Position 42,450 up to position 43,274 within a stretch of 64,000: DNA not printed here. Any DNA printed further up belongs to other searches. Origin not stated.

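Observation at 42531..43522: MNT/HEPN toxin-antitoxin cassette inserted at the 3' end of the 5S rRNA gene with a 28-bp target-like direct repeat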

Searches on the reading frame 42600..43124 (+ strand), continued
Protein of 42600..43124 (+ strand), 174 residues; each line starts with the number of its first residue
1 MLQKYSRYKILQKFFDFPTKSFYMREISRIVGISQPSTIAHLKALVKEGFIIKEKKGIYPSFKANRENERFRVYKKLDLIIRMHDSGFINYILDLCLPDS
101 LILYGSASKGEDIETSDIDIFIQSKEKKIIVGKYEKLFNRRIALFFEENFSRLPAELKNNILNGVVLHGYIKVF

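Call 55: find_related_loci(query=A3, collection=viral_contigs, flank=4000)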
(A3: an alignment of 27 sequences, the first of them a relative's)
Query A3 (174 aa) in viral_contigs; peptide patterns used: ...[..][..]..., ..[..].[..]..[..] (x = any residue, [..] = any of these).
403 stretches matched a pattern, but none encodes a relative of the query by tblastn (E <= 1e-3).

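Call 56: find_encoding_contigs(protein=P0128, flank=3000, max_places=3)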
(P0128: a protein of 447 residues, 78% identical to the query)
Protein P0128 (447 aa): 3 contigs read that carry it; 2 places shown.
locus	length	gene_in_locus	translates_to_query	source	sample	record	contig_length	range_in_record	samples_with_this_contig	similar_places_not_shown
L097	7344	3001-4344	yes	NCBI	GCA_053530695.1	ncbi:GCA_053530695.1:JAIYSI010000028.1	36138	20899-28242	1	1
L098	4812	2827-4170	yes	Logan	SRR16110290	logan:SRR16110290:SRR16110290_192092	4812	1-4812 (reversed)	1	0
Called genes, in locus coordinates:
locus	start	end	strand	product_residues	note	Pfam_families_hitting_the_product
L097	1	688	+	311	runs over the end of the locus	PF01142:TruD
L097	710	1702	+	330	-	-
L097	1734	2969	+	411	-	PF02881:SRP54_N (weak), PF25199:nSTAND_NTPase5 (faint), PF06414:Zeta_toxin (weak), PF13604:AAA_30 (weak), PF00448:SRP54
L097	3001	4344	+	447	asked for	PF02881:SRP54_N, PF13401:AAA_22 (faint), PF00448:SRP54, PF01656:CbiA (weak), PF02978:SRP_SPB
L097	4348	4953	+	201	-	-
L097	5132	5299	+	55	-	-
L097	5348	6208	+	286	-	PF01163:RIO1, PF07714:PK_Tyr_Ser-Thr, PF00069:Pkinase, PF01636:APH (weak), PF06293:Kdo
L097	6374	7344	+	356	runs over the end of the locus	PF07995:GSDH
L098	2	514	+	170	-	?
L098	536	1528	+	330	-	-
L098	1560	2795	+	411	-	PF02881:SRP54_N (weak), PF25199:nSTAND_NTPase5 (faint), PF06414:Zeta_toxin (weak), PF13604:AAA_30 (weak), PF00448:SRP54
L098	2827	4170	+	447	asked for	PF02881:SRP54_N, PF13401:AAA_22 (faint), PF00448:SRP54, PF01656:CbiA (weak), PF02978:SRP_SPB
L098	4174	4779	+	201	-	-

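Call 57: find_encoding_contigs(protein=P0127, flank=3000, max_places=3)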
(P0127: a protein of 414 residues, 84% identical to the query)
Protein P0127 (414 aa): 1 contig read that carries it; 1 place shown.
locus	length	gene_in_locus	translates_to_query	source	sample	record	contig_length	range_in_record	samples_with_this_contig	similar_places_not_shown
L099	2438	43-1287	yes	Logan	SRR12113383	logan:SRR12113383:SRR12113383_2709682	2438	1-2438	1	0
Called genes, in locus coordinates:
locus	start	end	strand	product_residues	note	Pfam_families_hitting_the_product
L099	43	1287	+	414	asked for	PF02881:SRP54_N, PF00448:SRP54, PF01656:CbiA (faint), PF02978:SRP_SPB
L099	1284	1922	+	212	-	PF00069:Pkinase, PF01636:APH, PF06293:Kdo, PF07714:PK_Tyr_Ser-Thr, PF01163:RIO1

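Call 68: search_solved_structures(query=A3, max_evalue=1)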
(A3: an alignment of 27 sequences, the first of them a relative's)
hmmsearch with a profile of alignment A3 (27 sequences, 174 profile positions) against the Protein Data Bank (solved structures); distinct sequences matched with E-value up to 1: 23.
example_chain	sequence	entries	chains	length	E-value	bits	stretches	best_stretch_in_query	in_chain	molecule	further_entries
9z7q_I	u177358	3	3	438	0.005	20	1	86-162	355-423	Cmr1-MntA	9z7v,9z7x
5yep_A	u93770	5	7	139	0.0095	19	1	82-136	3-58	Toxin-antitoxin system antidote Mnt family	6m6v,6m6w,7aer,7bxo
3hrs_A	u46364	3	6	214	0.011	18.8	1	21-59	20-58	Metalloregulator ScaR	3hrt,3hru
3jth_A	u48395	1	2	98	0.03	17.4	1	9-75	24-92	Transcription activator HlyU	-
5znx_A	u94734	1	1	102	0.033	17.3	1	9-75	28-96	Transcriptional activator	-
5k5o_A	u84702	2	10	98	0.043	16.9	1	24-64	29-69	AspA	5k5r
4rs8_A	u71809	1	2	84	0.05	16.7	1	24-63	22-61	AspA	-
2rff_A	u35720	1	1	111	0.056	16.5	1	92-133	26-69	Putative nucleotidyltransferase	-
5k1y_C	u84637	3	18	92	0.06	16.4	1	24-63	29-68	AspA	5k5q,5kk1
5cvi_A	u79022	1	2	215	0.073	16.2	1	22-102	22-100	SloR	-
1no5_A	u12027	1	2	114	0.074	16.1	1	81-126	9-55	Hypothetical protein HI0073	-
1wot_A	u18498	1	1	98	0.11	15.6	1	102-132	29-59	PUTATIVE MINIMAL NUCLEOTIDYLTRANSFERASE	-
2x4h_A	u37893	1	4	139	0.13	15.4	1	20-91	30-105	HYPOTHETICAL PROTEIN SSO2273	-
9dbh_A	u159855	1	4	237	0.15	15.1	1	99-123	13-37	HalB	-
9dbj_A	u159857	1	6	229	0.16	15.1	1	99-123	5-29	HalB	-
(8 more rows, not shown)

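Call 75: search_protein_families(library=pfam, proteins=[L069:1282-1854:-, L069:1967-2464:-, L018:3608-3868:+, L018:5031-5363:-, L018:5473-5787:-, L091:5078-5407:-, L091:3191-3871:+, L091:5351-5875:+, L092:878-1162:-, L092:2191-3003:+], max_evalue=0.001)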
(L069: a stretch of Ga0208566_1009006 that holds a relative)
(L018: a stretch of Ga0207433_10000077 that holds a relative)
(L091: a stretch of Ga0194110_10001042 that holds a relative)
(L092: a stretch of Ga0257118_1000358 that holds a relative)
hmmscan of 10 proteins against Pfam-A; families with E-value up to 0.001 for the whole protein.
L069:1282-1854:- (190 aa): 0 families

L069:1967-2464:- (165 aa): 1 family
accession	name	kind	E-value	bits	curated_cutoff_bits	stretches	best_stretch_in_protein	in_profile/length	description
PF05168.19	HEPN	-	9.8e-07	29.4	22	1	33-155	4-115/117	HEPN domain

L018:3608-3868:+ (86 aa): 2 families
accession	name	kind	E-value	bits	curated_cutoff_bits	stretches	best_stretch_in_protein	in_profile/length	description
PF12961.13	DUF3850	-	2.4e-19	69.7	22.9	1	3-66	2-65/77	Domain of unknown function (DUF3850)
PF04266.20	ASCH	-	5.9e-07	30.6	21.2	1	7-67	3-61/103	ASCH domain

L018:5031-5363:- (110 aa): 0 families

L018:5473-5787:- (104 aa): 0 families

L091:5078-5407:- (109 aa): 0 families

L091:3191-3871:+ (226 aa): 2 families
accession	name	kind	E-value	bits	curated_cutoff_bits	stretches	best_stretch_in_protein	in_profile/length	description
PF00121.24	TIM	-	1.2e-39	136.7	20.1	1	6-214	1-239/245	Triosephosphate isomerase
PF05690.20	ThiG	-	1.9e-06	27.9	23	1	165-221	166-221/247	Thiazole biosynthesis protein ThiG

L091:5351-5875:+ (174 aa): 3 families
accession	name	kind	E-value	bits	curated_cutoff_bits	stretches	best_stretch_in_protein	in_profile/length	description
PF00121.24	TIM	-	5.5e-17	62.5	20.1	1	79-165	146-242/245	Triosephosphate isomerase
PF05690.20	ThiG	-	1.5e-05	24.9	23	1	113-166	166-218/247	Thiazole biosynthesis protein ThiG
PF01070.24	FMN_dh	-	0.00077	19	24.9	1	115-153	265-303/350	FMN-dependent dehydrogenase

L092:878-1162:- (94 aa): 0 families

L092:2191-3003:+ (270 aa): 1 family
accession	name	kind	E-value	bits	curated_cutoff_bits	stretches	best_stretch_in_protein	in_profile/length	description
PF01351.25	RNase_HII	-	7.4e-21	75.4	25.8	1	85-264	1-198/199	Ribonuclease HII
